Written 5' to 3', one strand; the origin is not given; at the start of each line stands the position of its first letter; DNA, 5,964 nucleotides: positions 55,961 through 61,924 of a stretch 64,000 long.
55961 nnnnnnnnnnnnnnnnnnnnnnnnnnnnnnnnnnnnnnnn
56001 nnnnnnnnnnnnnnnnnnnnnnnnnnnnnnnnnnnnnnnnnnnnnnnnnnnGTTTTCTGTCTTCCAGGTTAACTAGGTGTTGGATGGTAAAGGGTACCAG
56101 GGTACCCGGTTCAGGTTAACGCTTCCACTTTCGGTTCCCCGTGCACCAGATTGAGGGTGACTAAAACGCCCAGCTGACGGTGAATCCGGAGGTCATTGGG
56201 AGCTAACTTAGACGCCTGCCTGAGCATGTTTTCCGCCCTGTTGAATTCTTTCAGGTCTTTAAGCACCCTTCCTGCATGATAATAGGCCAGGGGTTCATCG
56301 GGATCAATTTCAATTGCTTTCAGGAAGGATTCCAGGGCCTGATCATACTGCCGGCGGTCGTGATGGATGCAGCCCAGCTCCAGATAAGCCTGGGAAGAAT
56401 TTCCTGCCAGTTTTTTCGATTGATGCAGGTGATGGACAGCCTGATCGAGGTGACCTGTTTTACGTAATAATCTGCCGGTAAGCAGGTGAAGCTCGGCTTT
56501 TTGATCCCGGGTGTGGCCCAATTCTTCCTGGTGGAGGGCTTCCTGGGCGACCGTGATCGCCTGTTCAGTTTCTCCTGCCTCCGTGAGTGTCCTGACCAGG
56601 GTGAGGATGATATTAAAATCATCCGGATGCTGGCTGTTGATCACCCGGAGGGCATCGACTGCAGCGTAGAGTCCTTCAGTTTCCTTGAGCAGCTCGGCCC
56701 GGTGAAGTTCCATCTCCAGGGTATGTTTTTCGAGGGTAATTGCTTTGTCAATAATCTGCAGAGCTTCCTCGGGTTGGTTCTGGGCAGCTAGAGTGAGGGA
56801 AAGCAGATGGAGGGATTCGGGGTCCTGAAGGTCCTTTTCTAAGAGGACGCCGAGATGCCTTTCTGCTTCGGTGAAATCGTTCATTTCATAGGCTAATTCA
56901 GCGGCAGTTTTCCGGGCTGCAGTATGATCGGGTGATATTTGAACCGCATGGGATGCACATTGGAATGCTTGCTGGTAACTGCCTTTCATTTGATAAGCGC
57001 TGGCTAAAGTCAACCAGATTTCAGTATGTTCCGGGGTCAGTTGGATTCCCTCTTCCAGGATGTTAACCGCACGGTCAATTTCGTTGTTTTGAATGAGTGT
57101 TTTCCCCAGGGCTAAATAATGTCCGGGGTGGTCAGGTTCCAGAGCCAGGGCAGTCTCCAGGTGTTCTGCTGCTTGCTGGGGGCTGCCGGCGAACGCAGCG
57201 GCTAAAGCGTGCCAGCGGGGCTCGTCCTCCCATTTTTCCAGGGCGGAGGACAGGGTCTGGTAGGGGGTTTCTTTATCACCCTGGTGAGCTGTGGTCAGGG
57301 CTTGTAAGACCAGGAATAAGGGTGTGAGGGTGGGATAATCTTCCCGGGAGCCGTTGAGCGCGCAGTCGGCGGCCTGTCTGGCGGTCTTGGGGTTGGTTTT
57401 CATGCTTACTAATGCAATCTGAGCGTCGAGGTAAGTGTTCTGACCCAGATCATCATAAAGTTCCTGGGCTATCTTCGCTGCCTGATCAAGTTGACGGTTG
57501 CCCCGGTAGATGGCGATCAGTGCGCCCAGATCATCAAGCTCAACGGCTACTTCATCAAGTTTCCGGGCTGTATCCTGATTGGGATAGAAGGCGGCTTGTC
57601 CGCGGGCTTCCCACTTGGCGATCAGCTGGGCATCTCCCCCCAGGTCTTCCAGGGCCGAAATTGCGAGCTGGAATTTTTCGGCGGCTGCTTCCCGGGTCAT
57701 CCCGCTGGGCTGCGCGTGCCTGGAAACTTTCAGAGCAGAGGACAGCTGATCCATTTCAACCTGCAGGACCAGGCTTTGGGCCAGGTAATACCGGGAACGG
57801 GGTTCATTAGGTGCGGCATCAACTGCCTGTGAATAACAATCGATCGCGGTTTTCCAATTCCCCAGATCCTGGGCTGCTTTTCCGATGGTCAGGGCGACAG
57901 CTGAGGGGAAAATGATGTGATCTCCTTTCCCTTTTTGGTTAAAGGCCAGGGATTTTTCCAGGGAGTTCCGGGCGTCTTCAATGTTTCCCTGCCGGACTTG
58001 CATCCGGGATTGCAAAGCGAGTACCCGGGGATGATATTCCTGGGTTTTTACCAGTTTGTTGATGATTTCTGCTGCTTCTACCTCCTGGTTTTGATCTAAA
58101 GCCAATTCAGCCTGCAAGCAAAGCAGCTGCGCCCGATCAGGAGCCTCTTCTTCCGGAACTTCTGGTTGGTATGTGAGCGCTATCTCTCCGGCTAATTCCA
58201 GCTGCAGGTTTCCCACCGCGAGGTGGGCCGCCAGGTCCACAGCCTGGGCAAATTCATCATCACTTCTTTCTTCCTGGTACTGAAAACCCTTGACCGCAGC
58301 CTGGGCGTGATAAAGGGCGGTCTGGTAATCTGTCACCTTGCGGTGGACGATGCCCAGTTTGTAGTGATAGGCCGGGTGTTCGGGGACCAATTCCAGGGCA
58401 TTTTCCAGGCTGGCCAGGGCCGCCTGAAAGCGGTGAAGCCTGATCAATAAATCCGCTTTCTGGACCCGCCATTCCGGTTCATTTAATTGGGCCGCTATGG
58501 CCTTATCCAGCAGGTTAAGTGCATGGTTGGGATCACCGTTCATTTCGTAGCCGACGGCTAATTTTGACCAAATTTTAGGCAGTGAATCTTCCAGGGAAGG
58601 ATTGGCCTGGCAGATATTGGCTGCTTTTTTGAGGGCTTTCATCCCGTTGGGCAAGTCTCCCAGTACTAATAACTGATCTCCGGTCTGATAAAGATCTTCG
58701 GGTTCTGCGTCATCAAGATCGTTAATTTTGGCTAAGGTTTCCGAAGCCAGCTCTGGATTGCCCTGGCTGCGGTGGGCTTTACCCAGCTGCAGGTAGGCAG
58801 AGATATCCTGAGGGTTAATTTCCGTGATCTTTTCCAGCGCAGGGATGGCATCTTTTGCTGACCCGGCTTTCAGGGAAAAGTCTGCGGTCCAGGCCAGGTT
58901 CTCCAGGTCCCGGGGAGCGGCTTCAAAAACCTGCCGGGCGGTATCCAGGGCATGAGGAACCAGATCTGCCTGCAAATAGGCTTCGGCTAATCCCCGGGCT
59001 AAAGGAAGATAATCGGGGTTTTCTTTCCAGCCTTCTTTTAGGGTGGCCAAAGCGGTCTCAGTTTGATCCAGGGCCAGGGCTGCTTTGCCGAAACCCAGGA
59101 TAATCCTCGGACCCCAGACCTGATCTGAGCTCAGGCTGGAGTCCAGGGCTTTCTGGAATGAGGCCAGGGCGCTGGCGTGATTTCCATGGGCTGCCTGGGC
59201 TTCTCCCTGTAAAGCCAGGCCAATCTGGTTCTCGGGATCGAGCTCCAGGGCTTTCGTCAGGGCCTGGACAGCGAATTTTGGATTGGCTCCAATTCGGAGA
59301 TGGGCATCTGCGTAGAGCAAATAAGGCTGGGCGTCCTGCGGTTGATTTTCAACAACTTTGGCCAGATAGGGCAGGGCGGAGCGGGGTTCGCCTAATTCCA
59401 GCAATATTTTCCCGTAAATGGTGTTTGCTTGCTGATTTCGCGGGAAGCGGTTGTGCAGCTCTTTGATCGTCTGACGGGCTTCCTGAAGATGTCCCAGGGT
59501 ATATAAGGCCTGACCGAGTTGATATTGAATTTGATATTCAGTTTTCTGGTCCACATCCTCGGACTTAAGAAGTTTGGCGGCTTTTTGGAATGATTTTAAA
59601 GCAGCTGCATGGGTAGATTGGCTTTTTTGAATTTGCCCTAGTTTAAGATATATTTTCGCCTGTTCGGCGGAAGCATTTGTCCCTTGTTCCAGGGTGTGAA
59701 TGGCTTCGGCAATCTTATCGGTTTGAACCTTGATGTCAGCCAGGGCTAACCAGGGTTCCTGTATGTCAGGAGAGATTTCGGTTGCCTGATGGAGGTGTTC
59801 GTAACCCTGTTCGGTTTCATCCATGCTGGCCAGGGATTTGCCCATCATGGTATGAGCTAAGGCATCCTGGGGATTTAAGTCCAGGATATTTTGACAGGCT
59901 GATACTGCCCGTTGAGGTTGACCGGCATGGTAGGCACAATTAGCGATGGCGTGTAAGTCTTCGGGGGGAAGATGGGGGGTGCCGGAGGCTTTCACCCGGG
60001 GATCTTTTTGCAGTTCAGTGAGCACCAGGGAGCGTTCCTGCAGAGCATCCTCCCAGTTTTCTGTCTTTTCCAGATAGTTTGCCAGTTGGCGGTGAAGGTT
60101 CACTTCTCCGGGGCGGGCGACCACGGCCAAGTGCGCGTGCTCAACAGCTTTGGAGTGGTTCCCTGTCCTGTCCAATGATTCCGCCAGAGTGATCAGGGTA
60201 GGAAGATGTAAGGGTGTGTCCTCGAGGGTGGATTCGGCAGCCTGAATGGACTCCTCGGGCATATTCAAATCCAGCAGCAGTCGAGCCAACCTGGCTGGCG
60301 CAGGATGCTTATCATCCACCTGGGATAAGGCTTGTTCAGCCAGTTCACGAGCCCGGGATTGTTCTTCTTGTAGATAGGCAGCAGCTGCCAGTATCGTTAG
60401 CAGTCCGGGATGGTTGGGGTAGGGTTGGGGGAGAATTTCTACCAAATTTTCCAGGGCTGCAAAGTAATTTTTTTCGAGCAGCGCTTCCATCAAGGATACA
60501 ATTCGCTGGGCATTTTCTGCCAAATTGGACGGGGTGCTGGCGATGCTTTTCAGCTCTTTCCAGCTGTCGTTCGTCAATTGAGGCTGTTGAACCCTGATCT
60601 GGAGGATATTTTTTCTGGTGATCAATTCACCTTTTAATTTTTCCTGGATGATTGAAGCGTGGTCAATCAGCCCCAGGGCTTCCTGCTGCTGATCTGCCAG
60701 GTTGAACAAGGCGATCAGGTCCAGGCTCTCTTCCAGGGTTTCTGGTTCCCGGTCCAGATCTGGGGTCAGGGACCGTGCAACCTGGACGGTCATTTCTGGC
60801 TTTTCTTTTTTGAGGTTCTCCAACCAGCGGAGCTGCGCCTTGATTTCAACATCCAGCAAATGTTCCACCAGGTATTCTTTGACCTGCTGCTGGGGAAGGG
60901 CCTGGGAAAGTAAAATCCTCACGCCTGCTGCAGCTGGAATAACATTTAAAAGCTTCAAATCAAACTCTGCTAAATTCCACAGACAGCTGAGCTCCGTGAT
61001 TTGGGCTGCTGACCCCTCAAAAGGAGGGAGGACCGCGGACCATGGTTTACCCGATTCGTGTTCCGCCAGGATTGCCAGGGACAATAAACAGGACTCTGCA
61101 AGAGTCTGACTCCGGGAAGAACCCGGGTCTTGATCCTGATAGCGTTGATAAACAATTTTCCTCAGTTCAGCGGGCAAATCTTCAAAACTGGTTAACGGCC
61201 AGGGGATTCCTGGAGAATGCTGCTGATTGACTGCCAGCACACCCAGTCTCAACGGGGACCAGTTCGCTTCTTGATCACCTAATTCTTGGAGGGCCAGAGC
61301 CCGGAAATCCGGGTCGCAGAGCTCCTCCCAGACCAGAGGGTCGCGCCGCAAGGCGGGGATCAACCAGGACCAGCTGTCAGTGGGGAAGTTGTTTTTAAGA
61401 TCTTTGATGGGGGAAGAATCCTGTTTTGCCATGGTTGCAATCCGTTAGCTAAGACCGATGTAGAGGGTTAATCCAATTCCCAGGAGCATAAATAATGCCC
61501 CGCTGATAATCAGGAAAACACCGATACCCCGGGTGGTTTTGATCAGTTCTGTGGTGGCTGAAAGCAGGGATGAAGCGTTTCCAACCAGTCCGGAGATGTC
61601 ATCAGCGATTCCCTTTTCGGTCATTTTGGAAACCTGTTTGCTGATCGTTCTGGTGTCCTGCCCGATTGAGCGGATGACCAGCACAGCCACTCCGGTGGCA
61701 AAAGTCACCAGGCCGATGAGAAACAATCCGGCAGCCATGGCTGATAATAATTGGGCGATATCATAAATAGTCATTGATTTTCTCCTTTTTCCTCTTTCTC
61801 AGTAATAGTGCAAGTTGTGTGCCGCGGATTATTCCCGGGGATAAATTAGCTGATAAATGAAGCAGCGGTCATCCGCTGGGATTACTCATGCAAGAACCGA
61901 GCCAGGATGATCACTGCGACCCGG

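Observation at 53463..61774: Candidate undescribed three-gene module: small membrane protein + 1,773-aa TPR scaffold + cytoplasmic TPR-fused caspase-fold protease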

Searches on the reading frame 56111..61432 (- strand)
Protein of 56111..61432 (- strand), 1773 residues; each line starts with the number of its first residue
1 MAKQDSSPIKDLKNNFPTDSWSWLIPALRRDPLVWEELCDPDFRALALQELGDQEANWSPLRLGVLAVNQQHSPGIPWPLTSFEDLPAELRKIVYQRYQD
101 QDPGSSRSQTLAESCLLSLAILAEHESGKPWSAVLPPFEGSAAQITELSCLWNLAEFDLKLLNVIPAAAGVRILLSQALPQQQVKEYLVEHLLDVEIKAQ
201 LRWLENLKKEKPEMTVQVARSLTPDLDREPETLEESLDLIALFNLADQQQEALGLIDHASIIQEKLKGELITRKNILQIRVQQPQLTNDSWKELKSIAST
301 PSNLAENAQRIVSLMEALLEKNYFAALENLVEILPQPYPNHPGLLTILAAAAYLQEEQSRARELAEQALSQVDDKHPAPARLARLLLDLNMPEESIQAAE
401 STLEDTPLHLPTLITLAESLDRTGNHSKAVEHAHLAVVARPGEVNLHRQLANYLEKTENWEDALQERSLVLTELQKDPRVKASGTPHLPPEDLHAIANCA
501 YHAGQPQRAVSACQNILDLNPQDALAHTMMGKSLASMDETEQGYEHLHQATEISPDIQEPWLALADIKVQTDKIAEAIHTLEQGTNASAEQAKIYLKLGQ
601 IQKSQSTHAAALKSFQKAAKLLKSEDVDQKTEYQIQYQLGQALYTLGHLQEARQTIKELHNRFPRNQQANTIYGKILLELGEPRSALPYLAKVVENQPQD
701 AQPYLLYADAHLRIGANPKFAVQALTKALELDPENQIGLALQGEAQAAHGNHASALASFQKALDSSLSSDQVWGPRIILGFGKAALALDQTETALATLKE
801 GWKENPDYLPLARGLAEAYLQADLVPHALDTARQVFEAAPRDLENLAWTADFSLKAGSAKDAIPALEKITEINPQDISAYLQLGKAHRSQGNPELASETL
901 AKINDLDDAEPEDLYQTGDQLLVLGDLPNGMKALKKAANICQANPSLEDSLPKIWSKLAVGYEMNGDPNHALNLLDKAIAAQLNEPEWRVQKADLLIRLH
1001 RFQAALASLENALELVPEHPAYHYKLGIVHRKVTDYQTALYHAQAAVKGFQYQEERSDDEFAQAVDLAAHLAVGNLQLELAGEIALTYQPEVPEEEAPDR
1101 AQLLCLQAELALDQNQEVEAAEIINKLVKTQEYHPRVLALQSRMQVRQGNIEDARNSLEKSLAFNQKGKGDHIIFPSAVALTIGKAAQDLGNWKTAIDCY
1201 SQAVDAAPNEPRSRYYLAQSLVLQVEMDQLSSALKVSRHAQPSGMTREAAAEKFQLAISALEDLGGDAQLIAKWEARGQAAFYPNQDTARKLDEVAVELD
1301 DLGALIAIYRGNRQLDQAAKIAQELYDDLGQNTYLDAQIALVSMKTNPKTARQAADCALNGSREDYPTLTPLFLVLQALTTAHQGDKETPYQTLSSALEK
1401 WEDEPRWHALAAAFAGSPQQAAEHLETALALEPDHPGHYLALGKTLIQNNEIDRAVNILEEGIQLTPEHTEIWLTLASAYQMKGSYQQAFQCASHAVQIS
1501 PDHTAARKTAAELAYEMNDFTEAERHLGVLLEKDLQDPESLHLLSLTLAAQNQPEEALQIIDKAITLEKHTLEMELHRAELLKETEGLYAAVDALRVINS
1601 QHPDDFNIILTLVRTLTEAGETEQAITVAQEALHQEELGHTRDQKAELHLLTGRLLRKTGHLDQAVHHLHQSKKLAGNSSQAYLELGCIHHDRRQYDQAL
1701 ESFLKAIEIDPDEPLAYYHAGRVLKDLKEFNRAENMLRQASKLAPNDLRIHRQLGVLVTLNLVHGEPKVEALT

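Call 6: search_protein_families(library=pfam, proteins=[window:56111-61432:-], max_evalue=1)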
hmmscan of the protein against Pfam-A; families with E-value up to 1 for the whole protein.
window:56111-61432:- (1773 aa): 33 families (the best 25 are shown)
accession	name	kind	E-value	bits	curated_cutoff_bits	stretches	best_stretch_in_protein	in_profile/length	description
PF14559.12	TPR_19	-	8.4e-72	237.9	25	15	1415-1477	4-66/68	Tetratricopeptide repeat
PF07719.23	TPR_2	-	1.8e-68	221.5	27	9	1681-1712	2-33/34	Tetratricopeptide repeat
PF13428.12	TPR_14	-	2.3e-61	198.2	23.5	12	1439-1477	4-42/44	Tetratricopeptide repeat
PF13432.12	TPR_16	-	4.3e-58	193.7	32.7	11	674-734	4-63/65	Tetratricopeptide repeat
PF13181.12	TPR_8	-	7.8e-48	157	25.7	6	1681-1712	2-33/34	Tetratricopeptide repeat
PF00515.34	TPR_1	-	9.3e-46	152.3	27.8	5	1681-1712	2-33/34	Tetratricopeptide repeat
PF13424.12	TPR_12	-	4.2e-45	152.2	30.1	8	991-1049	8-74/77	Tetratricopeptide repeat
PF12895.13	ANAPC3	-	4.5e-45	152.3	27.2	11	490-548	23-80/82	Anaphase-promoting complex, cyclosome, subunit 3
PF13414.12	TPR_11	-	4e-38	129.3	26.8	8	1689-1725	3-39/42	TPR repeat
PF23914.1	TPR_CcmH_CycH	-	6.7e-34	117.4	42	6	1425-1531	39-148/158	Cytochrome c-type biogenesis protein H TPR domain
PF13431.12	TPR_17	-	3.1e-33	111.7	24.4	4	1703-1734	2-33/34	Tetratricopeptide repeat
PF25062.1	ARM_TT21_N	-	3.7e-22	79.6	40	6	819-1018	4-200/222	Tetratricopeptide repeat protein 21 N-terminal ARM repeat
PF25058.1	ARM_TT21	-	4.6e-18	66.1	27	4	595-712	10-139/155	Tetratricopeptide repeat protein 21 ARM repeat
PF13429.12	TPR_15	-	9.3e-17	61.8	26.2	4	535-715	95-262/280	Tetratricopeptide repeat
PF13371.12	TPR_9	-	1.6e-14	54.1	35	4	1445-1512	4-71/73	Tetratricopeptide repeat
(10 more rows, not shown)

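Call 7: search_protein_families(library=ncbifam, proteins=[window:56111-61432:-], max_evalue=1)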
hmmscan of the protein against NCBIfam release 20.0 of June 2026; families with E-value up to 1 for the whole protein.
window:56111-61432:- (1773 aa): 35 families (the best 25 are shown)
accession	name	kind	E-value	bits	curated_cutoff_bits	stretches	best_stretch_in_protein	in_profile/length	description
NF040959.1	MamA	equivalog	2.3e-95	317.8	200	10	1643-1757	68-182/204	magnetosome protein MamA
TIGR02917.1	PEP_TPR_lipo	equivalog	8.6e-90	301.9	312.2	6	312-624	435-735/899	XrtA/PEP-CTERM system TPR-repeat protein PrsT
TIGR02552.1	LcrH_SycD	equivalog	3.9e-46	156.1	104.8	8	830-946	5-121/136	SycD/LcrH family type III secretion system chaperone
TIGR00990.1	3a0801s09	subfamily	1.2e-37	129.8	757.25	4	517-679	324-479/615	mitochondrial import receptor subunit TOM70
NF033920.0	C39_PA2778_fam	equivalog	2.7e-32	112.2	150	8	1415-1501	169-255/255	PA2778 family cysteine peptidase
NF052415.1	T3SS_chap_SctY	equivalog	2.6e-31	108.3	70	9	1441-1498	11-68/106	type III secretion apparatus assembly chaperone SctY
TIGR02521.1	type_IV_pilW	equivalog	4.1e-30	105.1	154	7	1677-1751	28-102/234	type IV pilus biogenesis/stability protein PilW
NF008757.0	PRK11788.1-5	equivalog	1.4e-24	87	363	6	1404-1615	37-257/388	lipopolysaccharide assembly protein LapB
NF047371.1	FlcA_CTERM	equivalog_domain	9e-24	83.9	300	5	1641-1742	433-535/646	periplasmic flagellar collar protein FlcA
NF033762.1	social_mot_Tgl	equivalog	1.8e-20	73.4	225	5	499-586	40-128/252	social motility TPR repeat lipoprotein Tgl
NF052312.1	T9SS_PorW_SprE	equivalog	7.4e-19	67.9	250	4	1590-1713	122-249/716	type IX secretion system periplasmic lipoprotein PorW/SprE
TIGR00540.1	TPR_hemY_coli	hypoth_equivalog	2.7e-16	59.3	142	5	1504-1740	152-385/385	heme biosynthesis-associated TPR protein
NF040561.1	PrimPol_Msp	equivalog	6.5e-14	51.4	200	6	1418-1518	7-99/515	CRISPR-associated primase-polymerase type A1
TIGR02795.1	tol_pal_ybgF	equivalog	2.7e-13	50.6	90.1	3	635-701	41-110/119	tol-pal system protein YbgF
NF033758.1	gliding_GltE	equivalog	3.2e-13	49.4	225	4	1419-1585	171-337/411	adventurous gliding motility TPR repeat lipoprotein GltE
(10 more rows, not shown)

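Call 41: search_protein_families(library=padloc, proteins=[window:56111-61432:-], max_evalue=0.1)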
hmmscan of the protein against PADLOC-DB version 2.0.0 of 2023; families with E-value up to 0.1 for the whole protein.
window:56111-61432:- (1773 aa): 2 families
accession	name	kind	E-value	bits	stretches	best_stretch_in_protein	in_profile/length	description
PDLC01101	PrimPol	-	1.2e-06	25.5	0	1659-1746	12-99/490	adaptation polymerase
PDLC04781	PDC-M71B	-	5e-05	20.2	1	1445-1527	125-207/515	-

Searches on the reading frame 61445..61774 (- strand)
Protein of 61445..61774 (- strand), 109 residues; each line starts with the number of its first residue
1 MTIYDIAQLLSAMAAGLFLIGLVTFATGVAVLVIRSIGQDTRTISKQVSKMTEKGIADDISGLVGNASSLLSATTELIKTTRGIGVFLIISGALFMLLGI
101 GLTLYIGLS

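Call 6: search_protein_families(library=pfam, proteins=[window:61445-61774:-], max_evalue=1)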
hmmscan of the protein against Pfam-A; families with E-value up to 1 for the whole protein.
window:61445-61774:- (109 aa): 1 family
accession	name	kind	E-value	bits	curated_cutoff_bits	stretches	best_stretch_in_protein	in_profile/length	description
PF19764.4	DUF6251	-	0.12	12.7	26.5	1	9-51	79-123/126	Family of unknown function (DUF6251)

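Call 7: search_protein_families(library=ncbifam, proteins=[window:61445-61774:-], max_evalue=1)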
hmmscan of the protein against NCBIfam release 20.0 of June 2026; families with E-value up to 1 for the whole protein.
window:61445-61774:- (109 aa): 2 families
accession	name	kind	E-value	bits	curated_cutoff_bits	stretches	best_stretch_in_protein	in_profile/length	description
NF033606.1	heat_AAA_ClpK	exception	0.0041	15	1900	1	15-82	210-277/949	heat shock survival AAA family ATPase ClpK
TIGR02459.1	CbtB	hypoth_equivalog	0.37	11.3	64.4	1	6-28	19-41/60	cobalt transporter subunit CbtB (proposed)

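Call 41: search_protein_families(library=padloc, proteins=[window:61445-61774:-], max_evalue=0.1)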
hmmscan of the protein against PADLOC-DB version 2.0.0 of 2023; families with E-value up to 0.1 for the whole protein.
window:61445-61774:- (109 aa): 0 families

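Call 50: find_homologous_proteins(query=window:61445-61774:-, max_evalue=0.01)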
Query window:61445-61774:- (109 aa): 208 proteins with E <= 0.01 among 224 candidates; the best 120 are listed.
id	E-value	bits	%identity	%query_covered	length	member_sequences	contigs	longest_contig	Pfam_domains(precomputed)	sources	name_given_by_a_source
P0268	3.7e-51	189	94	100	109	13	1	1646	-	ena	-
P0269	9.1e-51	188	94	100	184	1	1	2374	-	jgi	jgi:hypothetical protein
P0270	1.1e-49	184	88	100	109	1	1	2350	-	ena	-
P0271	2.0e-46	174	82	100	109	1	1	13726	-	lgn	-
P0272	3.0e-46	173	81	100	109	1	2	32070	-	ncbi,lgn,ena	-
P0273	6.0e-46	172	82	100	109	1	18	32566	-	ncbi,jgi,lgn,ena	jgi:hypothetical protein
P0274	6.7e-46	172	85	100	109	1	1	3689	-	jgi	-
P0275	6.9e-46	172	85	100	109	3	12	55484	-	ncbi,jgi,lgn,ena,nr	ncbi:MAG: hypothetical protein R6U51_05910 [Anaerolineales bacterium]|jgi:hypothetical protein|nr:hy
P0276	8.1e-46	172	79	100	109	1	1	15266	-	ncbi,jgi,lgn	-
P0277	1.6e-45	171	82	100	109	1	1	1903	-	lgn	-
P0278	2.5e-45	171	81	100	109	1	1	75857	-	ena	-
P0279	2.6e-45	170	81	100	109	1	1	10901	-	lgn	-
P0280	3.1e-45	170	80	100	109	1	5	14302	-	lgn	-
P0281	3.3e-45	170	83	100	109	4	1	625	-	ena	-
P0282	3.3e-45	170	81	100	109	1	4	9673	-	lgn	-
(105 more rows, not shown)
